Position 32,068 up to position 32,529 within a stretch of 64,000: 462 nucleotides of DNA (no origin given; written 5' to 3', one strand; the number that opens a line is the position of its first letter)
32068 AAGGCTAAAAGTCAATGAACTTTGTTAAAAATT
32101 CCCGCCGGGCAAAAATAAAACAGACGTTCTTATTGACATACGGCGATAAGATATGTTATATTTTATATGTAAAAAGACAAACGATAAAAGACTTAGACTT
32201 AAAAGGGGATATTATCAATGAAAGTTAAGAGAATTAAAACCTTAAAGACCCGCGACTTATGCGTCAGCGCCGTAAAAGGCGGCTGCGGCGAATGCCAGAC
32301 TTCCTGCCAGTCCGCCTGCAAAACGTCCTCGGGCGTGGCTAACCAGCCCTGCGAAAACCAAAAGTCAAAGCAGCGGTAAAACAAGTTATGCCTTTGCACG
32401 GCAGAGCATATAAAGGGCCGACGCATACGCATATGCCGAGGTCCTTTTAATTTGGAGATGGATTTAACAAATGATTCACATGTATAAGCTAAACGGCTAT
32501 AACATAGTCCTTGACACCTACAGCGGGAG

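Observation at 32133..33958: Unlisted 53-codon SCIFF ranthipeptide precursor gene upstream of its radical SAM maturase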

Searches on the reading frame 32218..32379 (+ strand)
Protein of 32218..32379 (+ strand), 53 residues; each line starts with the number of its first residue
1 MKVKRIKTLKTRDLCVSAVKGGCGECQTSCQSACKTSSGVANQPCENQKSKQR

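Call 3: search_protein_families(library=ncbifam, proteins=[window:32218-32379:+], max_evalue=0.01)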
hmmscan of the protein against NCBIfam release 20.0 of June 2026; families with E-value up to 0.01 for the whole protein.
window:32218-32379:+ (53 aa): 1 family
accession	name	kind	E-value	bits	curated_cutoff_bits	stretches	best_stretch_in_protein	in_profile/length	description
TIGR03973.1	six_Cys_in_45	equivalog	1.6e-21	76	50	1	4-46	1-43/43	six-cysteine ranthipeptide SCIFF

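Call 4: search_protein_families(library=pfam, proteins=[window:32218-32379:+], max_evalue=0.01)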
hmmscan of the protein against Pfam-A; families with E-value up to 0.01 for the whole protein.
window:32218-32379:+ (53 aa): 1 family
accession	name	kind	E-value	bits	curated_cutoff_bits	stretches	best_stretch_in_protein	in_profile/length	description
PF13165.11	SCIFF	-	9.4e-21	73.9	27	1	4-47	1-44/44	Six-cysteine peptide SCIFF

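Call 8: find_homologous_proteins(query=window:32218-32376:+, max_evalue=0.001)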
Query window:32218-32376:+ (53 aa): 4339 proteins with E <= 0.001 among 4346 candidates; the best 120 are listed.
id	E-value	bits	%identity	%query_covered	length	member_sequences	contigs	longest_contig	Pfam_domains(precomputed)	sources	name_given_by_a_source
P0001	3.1e-34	131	84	83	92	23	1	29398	PF13165.12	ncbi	-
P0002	9.6e-32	124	77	83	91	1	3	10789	PF13165.12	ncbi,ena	-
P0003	1.1e-30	120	78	85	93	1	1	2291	PF13165.12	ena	-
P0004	1.5e-30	120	80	87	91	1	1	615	PF13165.12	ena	-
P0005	7.0e-30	118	81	79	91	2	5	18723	PF13165.12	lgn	-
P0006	1.8e-27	110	77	83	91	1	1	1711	PF13165.12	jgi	-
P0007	3.5e-26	106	100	100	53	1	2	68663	PF13165.12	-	-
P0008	5.4e-26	106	74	81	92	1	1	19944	PF13165.12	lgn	-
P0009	5.9e-26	106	73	83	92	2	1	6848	PF13165.12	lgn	-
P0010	1.9e-25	104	71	85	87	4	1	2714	PF13165.12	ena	-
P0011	1.0e-22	96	74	79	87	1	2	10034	PF13165.12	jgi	jgi:predicted ribosomally synthesized six-cysteine peptide SCIFF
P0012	9.0e-19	83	49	94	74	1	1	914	PF13165.12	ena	-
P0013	2.3e-18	82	84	92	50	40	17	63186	PF13165.12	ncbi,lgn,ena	-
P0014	6.0e-18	81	84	85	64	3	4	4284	PF13165.12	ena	-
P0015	7.3e-18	81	86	81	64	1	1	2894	PF13165.12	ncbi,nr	ncbi:MAG: six-cysteine ranthipeptide SCIFF, partial [Oscillospiraceae bacterium]|nr:six-cysteine ran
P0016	1.4e-17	80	82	92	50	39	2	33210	PF13165.12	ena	-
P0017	2.3e-17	79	80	94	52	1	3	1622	PF13165.12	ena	-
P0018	2.4e-17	79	85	87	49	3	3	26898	PF13165.12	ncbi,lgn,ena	-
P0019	2.8e-17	79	80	94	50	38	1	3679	PF13165.12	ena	-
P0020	3.1e-17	79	82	92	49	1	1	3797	PF13165.12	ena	-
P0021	3.3e-17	79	82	92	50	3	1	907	PF13165.12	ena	-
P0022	3.8e-17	78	83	91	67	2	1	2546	PF13165.12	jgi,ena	-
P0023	4.5e-17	78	80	92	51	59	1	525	PF13165.12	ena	-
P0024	4.5e-17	78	87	87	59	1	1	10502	PF13165.12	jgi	-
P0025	4.9e-17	78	80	92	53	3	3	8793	PF13165.12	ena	-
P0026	6.1e-17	78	78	92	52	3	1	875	PF13165.12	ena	-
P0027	6.6e-17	78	80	92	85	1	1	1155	PF13165.12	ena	-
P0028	8.8e-17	77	73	98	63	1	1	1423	PF13165.12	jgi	-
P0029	9.3e-17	77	81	89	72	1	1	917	PF13165.12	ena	-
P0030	9.4e-17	77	74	100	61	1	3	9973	PF13165.12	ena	-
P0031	9.8e-17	77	84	83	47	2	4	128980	PF13165.12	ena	-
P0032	1.1e-16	77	83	91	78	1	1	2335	PF13165.12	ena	-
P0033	1.1e-16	77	84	85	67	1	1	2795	PF13165.12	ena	-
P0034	1.1e-16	77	76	94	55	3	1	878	PF13165.12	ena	-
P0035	1.2e-16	77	75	98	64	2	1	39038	PF13165.12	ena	-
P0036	1.5e-16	77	81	89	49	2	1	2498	PF13165.12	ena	-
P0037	1.6e-16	76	78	94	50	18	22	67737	PF13165.12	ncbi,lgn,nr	ncbi:MAG: six-cysteine ranthipeptide SCIFF [Oscillospiraceae bacterium]|nr:six-cysteine ranthipeptid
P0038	1.7e-16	76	73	98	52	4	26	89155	PF13165.12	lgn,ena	-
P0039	1.8e-16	76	79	89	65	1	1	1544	PF13165.12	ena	-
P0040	1.8e-16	76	76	92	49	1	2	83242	PF13165.12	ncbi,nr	ncbi:MAG: six-cysteine peptide SCIFF [Firmicutes bacterium]|nr:six-cysteine peptide SCIFF [Bacillota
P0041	1.8e-16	76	83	89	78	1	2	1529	PF13165.12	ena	-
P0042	1.9e-16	76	76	96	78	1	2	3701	PF13165.12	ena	-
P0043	1.9e-16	76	75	96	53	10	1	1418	PF13165.12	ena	-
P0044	2.1e-16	76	76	94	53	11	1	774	PF13165.12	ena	-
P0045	2.1e-16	76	76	96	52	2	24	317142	PF13165.12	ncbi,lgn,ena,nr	ncbi:MAG: six-cysteine ranthipeptide SCIFF [Lachnospiraceae bacterium]|nr:six-cysteine ranthipeptide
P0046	2.3e-16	76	77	89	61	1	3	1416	PF13165.12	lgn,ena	-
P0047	2.3e-16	76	80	92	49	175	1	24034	PF13165.12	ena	-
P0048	2.4e-16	76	73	98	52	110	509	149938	PF13165.12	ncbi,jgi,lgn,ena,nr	ncbi:MAG: six-cysteine ranthipeptide SCIFF [Oscillospiraceae bacterium]|jgi:predicted ribosomally sy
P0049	2.5e-16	76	84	85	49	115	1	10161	PF13165.12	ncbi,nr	ncbi:MAG: six-cysteine ranthipeptide SCIFF [Eubacterium sp.]|nr:six-cysteine ranthipeptide SCIFF [Eu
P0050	2.5e-16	76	76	92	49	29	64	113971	PF13165.12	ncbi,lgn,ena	-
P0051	2.6e-16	76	80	92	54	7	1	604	PF13165.12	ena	-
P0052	2.6e-16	76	84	85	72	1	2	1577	PF13165.12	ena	-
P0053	3.0e-16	76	84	83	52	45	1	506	PF13165.12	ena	-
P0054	3.0e-16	76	74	94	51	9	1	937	PF13165.12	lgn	-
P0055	3.0e-16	76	76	96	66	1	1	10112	PF13165.12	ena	-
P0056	3.4e-16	75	81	91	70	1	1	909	PF13165.12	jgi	-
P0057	3.4e-16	75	86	83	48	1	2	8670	PF13165.12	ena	-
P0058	3.5e-16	75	84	83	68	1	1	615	PF13165.12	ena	-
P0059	3.8e-16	75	75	96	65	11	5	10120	PF13165.12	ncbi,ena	-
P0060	3.9e-16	75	80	85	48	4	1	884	PF13165.12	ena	-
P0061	4.0e-16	75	73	98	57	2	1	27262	PF13165.12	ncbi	-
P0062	4.1e-16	75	73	96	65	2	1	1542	PF13165.12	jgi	jgi:predicted ribosomally synthesized six-cysteine peptide SCIFF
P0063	4.1e-16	75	76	94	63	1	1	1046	PF13165.12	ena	-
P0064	4.2e-16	75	78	94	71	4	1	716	PF13165.12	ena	-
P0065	4.2e-16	75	80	87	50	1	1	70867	PF13165.12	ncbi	-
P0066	4.4e-16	75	73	98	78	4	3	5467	PF13165.12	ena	-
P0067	4.6e-16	75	76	96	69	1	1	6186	PF13165.12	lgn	-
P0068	4.6e-16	75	84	85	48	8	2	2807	PF13165.12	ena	-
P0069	4.6e-16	75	73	96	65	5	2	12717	PF13165.12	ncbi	-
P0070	4.6e-16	75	69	96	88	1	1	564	PF13165.12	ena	-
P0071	4.6e-16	75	76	92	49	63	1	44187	PF13165.12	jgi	-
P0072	4.9e-16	75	74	79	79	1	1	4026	PF13165.12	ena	-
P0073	5.3e-16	75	79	89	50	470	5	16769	PF13165.12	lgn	-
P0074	5.3e-16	75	78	92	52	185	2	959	PF13165.12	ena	-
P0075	5.3e-16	75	79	89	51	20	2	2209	PF13165.12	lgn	-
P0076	5.4e-16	75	84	70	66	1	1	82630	PF13165.12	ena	-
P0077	5.5e-16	75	81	89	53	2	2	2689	PF13165.12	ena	-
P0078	5.7e-16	75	80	87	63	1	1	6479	PF13165.12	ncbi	-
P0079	5.7e-16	75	73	98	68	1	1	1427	PF13165.12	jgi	jgi:predicted ribosomally synthesized six-cysteine peptide SCIFF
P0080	5.9e-16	75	78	92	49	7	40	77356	PF13165.12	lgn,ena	-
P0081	6.6e-16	75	73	92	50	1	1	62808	PF13165.12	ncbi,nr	ncbi:MAG: six-cysteine ranthipeptide SCIFF [Clostridia bacterium]|nr:six-cysteine ranthipeptide SCIF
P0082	6.6e-16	75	78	94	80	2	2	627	PF13165.12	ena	-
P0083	7.1e-16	74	71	98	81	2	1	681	PF13165.12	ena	-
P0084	7.1e-16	74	78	92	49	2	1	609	PF13165.12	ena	-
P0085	7.4e-16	74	76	92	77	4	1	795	PF13165.12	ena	-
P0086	7.6e-16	74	75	96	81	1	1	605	PF13165.12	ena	-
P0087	7.6e-16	74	76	92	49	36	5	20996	PF13165.12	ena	-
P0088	7.7e-16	74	80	87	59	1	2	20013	PF13165.12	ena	-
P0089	7.7e-16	74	78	94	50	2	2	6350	PF13165.12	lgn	-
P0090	8.0e-16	74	73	96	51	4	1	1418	PF13165.12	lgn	-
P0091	8.0e-16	74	75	96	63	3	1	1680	PF13165.12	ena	-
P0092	8.3e-16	74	76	92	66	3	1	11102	PF13165.12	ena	-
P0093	8.6e-16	74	78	94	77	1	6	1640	PF13165.12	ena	-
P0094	8.7e-16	74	79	89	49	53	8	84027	PF13165.12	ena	-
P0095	8.9e-16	74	80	87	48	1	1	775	PF13165.12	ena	-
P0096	8.9e-16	74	79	89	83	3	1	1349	PF13165.12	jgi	jgi:predicted ribosomally synthesized six-cysteine peptide SCIFF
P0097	9.0e-16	74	69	98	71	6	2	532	PF13165.12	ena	-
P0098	9.3e-16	74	77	89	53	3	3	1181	PF13165.12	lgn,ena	-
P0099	9.6e-16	74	79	89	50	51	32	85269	PF13165.12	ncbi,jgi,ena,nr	ncbi:MAG: six-cysteine ranthipeptide SCIFF [Clostridia bacterium]|nr:six-cysteine ranthipeptide SCIF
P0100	9.6e-16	74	74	94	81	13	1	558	PF13165.12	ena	-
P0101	1.0e-15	74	76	92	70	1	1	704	PF13165.12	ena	-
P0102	1.1e-15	74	76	94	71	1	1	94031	PF13165.12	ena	-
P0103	1.1e-15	74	76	92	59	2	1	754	PF13165.12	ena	-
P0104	1.1e-15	74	71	96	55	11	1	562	PF13165.12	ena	-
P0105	1.1e-15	74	82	83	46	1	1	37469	PF13165.12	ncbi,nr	ncbi:MAG: six-cysteine ranthipeptide SCIFF [Oscillospiraceae bacterium]|nr:six-cysteine ranthipeptid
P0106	1.1e-15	74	77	91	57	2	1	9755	PF13165.12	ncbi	-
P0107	1.2e-15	74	79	89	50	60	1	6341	PF13165.12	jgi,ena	-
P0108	1.2e-15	74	74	89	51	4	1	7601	PF13165.12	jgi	-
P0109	1.2e-15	74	76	92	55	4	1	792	PF13165.12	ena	-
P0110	1.2e-15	74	80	87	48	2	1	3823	PF13165.12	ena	-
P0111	1.2e-15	74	77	91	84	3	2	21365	PF13165.12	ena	-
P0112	1.2e-15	74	73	92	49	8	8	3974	PF13165.12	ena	-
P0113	1.2e-15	74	76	96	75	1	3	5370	PF13165.12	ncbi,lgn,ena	-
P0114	1.3e-15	74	79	91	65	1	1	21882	PF13165.12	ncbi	-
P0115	1.3e-15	74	71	92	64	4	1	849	PF13165.12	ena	-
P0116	1.3e-15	74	69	98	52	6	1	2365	PF13165.12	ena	-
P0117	1.3e-15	74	76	92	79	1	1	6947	PF13165.12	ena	-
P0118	1.3e-15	74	77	91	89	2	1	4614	PF13165.12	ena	-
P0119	1.3e-15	74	72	94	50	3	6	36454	PF13165.12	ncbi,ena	-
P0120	1.4e-15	74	74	89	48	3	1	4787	PF13165.12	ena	-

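Call 39: find_encoding_contigs(protein=window:32218-32379:+, flank=10000, max_places=4)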
Protein window:32218-32379:+ (53 aa): 1 contig read that carries it; 1 place shown.
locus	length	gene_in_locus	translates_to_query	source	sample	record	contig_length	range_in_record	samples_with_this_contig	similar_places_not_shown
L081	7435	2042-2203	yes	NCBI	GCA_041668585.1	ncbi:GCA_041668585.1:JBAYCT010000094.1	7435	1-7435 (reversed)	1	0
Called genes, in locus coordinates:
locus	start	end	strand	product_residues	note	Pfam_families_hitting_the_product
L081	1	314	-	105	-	?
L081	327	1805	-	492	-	-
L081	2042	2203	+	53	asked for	PF13165:SCIFF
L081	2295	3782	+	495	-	PF04055:Radical_SAM, PF13353:Fer4_12, PF13186:SPASM (faint)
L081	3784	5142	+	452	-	PF01276:OKR_DC_1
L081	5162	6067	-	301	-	PF01545:Cation_efflux, PF16916:ZT_dimer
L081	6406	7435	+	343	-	PF01979:Amidohydro_1, PF12890:DHOase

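Call 48: find_encoding_contigs(protein=P0001, flank=6000, max_places=2)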
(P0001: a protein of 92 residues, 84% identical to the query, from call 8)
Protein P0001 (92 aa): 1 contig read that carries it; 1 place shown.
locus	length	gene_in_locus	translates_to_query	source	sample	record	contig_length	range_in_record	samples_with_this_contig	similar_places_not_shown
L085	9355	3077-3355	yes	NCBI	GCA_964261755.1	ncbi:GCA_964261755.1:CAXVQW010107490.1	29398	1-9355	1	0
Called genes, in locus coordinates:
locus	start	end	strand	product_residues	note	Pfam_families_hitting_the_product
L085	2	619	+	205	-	?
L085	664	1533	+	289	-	PF00005:ABC_tran, PF08402:TOBE_2 (weak)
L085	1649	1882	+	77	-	-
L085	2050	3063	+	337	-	PF01276:OKR_DC_1, PF03711:OKR_DC_1_C (weak)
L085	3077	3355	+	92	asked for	PF13165:SCIFF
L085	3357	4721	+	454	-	PF04055:Radical_SAM, PF13353:Fer4_12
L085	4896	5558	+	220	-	PF19293:CdaA_N, PF02457:DAC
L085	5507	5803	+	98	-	-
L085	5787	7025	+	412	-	PF07949:YbbR (weak)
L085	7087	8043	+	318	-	PF00580:UvrD-helicase, PF13604:AAA_30 (faint), PF13245:AAA_19, PF13361:UvrD_C (weak)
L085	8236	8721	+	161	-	PF13361:UvrD_C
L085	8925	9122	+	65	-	-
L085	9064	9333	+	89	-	PF21196:PcrA_UvrD_tudor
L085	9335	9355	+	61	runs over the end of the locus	PF22745:Nlig-Ia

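Call 49: find_encoding_contigs(protein=P0045, flank=6000, max_places=1)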
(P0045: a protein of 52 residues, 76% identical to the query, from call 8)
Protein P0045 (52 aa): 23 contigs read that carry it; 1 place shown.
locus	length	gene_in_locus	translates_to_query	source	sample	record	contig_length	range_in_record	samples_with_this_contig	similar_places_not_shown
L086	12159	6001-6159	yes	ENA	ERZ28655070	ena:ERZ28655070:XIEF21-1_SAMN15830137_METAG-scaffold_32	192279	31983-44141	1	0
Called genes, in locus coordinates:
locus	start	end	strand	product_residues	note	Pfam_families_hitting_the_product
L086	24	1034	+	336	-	PF07136:DUF1385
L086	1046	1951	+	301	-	PF17827:PrmC_N (weak), PF02384:N6_Mtase (faint), PF05175:MTS, PF01170:UPF0020 (weak), PF13847:Methyltransf_31, PF13649:Methyltransf_25 (faint)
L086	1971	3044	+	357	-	PF03462:PCRF, PF00472:RF-1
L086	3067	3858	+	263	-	PF22435:MRM3-like_sub_bind, PF08032:SpoU_sub_bind, PF00588:SpoU_methylase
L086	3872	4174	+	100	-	PF07876:Dabb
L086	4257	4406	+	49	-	-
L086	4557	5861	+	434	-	PF00342:PGI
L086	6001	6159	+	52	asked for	PF13165:SCIFF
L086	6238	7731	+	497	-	PF13353:Fer4_12, PF04055:Radical_SAM, PF13186:SPASM (weak)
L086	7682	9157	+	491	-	PF01276:OKR_DC_1, PF01053:Cys_Met_Meta_PP (weak), PF03711:OKR_DC_1_C (faint)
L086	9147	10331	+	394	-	PF12725:DUF3810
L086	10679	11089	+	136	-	PF13290:CHB_HEX_C_1, PF13287:Fn3_assoc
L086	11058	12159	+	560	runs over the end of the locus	PF08757:CotH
